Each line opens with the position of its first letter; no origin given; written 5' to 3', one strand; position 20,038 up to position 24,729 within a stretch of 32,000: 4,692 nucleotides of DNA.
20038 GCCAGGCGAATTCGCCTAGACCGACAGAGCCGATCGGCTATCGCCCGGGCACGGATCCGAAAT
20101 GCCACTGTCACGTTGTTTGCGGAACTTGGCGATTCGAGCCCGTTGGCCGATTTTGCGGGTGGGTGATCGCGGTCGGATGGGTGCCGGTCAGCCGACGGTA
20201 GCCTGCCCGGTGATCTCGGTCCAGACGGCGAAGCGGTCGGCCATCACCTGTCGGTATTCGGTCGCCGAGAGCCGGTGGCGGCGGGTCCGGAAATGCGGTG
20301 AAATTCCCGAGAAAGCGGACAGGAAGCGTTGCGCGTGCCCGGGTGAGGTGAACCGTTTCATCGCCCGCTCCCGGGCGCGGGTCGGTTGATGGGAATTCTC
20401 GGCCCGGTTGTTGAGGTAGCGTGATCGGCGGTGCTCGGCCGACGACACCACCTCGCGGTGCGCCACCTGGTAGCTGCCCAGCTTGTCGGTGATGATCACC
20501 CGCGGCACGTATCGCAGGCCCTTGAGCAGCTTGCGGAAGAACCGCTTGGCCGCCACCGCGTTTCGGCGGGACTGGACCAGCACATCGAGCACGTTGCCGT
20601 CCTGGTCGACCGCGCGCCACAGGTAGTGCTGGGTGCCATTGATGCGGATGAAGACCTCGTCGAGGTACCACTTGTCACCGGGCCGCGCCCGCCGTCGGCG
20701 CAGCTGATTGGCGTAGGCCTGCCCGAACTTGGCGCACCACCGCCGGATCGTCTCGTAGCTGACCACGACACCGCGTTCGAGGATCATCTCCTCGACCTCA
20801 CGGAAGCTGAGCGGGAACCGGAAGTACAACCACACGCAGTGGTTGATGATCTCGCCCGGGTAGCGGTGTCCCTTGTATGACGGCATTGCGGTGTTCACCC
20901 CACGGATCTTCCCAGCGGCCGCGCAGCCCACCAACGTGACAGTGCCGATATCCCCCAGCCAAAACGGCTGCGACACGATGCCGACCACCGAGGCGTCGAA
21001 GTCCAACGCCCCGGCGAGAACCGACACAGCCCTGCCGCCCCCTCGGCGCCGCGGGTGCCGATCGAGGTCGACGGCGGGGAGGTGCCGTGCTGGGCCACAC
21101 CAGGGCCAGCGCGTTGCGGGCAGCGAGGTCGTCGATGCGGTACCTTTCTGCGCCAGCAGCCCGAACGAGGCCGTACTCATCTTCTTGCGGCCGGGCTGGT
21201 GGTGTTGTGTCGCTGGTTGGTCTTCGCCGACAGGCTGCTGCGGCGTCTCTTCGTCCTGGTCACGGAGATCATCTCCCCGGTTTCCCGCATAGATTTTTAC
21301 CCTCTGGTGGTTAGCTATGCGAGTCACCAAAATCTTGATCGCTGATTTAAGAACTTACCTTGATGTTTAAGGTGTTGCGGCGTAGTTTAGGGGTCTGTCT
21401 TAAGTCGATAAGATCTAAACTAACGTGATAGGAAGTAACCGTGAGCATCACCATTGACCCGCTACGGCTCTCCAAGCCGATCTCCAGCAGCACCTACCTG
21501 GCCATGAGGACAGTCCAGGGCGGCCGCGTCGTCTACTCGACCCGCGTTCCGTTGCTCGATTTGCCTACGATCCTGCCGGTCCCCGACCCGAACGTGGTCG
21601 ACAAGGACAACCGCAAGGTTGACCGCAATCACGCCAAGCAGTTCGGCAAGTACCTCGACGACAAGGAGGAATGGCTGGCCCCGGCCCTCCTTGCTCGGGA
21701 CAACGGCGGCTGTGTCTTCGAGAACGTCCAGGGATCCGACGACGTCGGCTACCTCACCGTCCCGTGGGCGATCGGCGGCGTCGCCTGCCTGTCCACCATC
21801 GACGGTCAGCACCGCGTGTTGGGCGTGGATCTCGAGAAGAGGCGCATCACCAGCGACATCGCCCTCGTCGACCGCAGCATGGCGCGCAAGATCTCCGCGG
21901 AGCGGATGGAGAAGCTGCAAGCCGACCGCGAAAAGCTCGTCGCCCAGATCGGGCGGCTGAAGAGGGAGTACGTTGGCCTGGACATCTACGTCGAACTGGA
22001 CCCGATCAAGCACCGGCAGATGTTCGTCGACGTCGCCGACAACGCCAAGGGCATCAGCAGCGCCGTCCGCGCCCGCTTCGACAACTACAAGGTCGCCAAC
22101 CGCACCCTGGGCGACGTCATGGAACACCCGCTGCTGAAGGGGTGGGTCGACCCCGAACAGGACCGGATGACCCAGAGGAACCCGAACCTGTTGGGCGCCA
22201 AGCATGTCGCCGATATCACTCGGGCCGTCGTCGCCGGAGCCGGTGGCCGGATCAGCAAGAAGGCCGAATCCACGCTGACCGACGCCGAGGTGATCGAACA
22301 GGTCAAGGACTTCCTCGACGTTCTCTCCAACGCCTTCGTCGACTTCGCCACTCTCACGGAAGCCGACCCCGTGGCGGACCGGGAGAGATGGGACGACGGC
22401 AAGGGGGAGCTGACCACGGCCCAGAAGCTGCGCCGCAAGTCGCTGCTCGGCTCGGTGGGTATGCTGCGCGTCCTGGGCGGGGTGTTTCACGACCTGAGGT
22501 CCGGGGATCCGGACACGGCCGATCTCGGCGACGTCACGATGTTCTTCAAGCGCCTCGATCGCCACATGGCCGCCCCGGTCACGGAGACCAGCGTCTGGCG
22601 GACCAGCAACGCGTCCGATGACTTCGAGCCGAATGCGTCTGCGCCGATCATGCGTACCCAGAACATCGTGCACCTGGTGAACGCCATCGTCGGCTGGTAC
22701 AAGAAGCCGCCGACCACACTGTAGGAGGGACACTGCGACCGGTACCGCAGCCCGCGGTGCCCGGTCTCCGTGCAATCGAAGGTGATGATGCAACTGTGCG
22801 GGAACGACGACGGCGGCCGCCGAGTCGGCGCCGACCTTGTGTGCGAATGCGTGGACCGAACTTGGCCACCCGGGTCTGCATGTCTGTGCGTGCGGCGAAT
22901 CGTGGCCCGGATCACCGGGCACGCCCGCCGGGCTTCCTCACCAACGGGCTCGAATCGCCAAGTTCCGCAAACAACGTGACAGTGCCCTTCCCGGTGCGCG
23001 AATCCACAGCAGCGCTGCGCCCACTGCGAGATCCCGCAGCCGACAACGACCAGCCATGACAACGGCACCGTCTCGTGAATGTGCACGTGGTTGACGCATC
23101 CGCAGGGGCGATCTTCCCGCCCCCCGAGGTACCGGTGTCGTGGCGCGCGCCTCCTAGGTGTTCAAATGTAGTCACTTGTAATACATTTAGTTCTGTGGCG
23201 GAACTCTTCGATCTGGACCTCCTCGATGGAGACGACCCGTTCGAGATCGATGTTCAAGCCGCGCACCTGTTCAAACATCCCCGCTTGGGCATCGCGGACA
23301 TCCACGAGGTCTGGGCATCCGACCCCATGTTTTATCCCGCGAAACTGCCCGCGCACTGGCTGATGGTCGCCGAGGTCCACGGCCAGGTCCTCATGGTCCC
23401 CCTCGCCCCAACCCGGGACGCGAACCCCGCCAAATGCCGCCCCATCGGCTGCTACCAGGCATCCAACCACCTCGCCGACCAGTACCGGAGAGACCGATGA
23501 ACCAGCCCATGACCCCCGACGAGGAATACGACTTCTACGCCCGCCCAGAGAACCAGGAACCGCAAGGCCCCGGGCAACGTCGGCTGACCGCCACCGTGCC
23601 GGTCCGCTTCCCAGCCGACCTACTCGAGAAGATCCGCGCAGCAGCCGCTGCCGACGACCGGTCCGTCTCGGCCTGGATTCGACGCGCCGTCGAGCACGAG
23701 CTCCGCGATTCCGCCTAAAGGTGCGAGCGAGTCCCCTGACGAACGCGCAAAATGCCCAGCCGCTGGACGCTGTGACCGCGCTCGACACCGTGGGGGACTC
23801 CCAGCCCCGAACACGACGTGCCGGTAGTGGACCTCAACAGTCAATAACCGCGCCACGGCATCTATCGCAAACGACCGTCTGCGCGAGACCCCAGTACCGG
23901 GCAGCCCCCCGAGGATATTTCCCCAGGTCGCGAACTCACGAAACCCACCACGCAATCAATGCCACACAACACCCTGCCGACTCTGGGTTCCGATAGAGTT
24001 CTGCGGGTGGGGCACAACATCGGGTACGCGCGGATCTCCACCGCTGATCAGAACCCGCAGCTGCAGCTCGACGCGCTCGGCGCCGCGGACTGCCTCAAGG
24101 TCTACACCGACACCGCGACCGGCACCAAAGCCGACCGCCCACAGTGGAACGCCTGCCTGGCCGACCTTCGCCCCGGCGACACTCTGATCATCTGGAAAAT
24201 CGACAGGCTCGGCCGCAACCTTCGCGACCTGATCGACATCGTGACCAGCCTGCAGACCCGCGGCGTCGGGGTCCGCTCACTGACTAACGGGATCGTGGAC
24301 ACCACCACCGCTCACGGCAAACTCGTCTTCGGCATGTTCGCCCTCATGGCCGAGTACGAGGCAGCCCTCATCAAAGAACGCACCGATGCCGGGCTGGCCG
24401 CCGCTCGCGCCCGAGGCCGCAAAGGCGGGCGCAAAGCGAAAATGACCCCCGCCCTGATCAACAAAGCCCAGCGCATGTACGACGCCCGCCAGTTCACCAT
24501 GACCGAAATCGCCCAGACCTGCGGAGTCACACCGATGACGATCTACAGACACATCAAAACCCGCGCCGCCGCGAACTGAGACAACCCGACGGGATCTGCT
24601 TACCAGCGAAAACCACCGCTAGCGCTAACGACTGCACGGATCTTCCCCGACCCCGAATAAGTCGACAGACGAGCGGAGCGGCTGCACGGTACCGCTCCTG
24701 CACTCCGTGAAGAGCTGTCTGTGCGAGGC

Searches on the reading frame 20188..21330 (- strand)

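Call 44: search_protein_families(library=pfam, proteins=[window:20188-21330:-], max_evalue=0.00001)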
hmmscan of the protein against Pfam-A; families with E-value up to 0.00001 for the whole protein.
window:20188-21330:- (380 aa): 1 family
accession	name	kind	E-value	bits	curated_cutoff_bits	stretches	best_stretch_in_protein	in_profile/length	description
PF13610.12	DDE_Tnp_IS240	-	1.4e-36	126.1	27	1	219-349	2-138/139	DDE domain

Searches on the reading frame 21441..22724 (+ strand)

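Call 44: search_protein_families(library=pfam, proteins=[window:21441-22724:+], max_evalue=0.00001)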
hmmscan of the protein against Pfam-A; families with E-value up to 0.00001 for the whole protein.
window:21441-22724:+ (427 aa): 1 family
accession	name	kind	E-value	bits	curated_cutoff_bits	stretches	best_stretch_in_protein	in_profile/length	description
PF14072.11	DndB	-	2.2e-25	89.9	29.1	1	20-358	2-285/338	DNA-sulfur modification-associated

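Call 81: search_protein_families(library=padloc, proteins=[window:21441-22724:+], max_evalue=0.00001)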
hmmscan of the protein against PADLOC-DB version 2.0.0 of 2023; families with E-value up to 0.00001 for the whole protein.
window:21441-22724:+ (427 aa): 1 family
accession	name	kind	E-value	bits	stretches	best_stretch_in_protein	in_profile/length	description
PDLC02658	DndB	-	1.3e-08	32.3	0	18-126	6-116/356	DndB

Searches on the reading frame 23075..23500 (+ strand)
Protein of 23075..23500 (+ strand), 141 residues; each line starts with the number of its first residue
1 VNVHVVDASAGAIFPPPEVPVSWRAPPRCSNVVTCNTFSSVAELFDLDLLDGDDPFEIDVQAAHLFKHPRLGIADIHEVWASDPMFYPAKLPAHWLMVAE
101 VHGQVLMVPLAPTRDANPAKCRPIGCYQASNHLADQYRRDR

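Call 44: search_protein_families(library=pfam, proteins=[window:23075-23500:+], max_evalue=0.00001)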
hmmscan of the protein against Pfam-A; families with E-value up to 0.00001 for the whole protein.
window:23075-23500:+ (141 aa): 0 families

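Call 81: search_protein_families(library=padloc, proteins=[window:23075-23500:+], max_evalue=0.00001)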
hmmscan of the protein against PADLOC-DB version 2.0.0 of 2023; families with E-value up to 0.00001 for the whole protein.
window:23075-23500:+ (141 aa): 0 families

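Call 101: search_solved_structures(query=window:23075-23497:+, max_evalue=1)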
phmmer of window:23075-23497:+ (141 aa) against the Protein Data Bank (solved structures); distinct sequences matched with E-value up to 1: 1.
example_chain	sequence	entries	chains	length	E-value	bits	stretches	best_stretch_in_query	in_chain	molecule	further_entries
3rxz_A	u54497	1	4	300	0.54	13.6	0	20-71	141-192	Polysaccharide deacetylase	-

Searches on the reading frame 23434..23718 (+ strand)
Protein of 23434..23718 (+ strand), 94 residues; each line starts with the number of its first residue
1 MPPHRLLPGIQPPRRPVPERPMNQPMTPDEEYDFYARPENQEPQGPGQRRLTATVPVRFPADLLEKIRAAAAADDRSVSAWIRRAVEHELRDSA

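Call 44: search_protein_families(library=pfam, proteins=[window:23434-23718:+], max_evalue=0.00001)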
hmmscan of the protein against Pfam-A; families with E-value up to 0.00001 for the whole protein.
window:23434-23718:+ (94 aa): 0 families

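Call 81: search_protein_families(library=padloc, proteins=[window:23434-23718:+], max_evalue=0.00001)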
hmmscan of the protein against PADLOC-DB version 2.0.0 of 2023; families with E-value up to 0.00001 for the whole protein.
window:23434-23718:+ (94 aa): 0 families

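Call 100: search_solved_structures(query=window:23434-23715:+, max_evalue=1)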
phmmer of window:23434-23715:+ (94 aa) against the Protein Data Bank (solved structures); distinct sequences matched with E-value up to 1: 3.
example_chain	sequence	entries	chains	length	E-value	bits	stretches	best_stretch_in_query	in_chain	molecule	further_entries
6uxv_H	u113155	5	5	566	0.066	17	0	17-64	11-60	Transcription regulatory protein SNF12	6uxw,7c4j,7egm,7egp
2kke_A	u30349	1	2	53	0.79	13.5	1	48-92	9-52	Uncharacterized protein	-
7dnm_A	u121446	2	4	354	0.84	13.5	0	22-37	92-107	AP_endonuc_2 domain-containing protein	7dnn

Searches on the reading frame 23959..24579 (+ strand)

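Call 44: search_protein_families(library=pfam, proteins=[window:23959-24579:+], max_evalue=0.00001)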
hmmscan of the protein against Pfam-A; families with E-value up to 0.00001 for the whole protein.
window:23959-24579:+ (206 aa): 1 family
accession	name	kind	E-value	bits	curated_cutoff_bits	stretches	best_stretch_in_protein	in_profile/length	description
PF00239.26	Resolvase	-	5e-42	143.9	23.3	1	21-154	2-144/145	Resolvase, N terminal domain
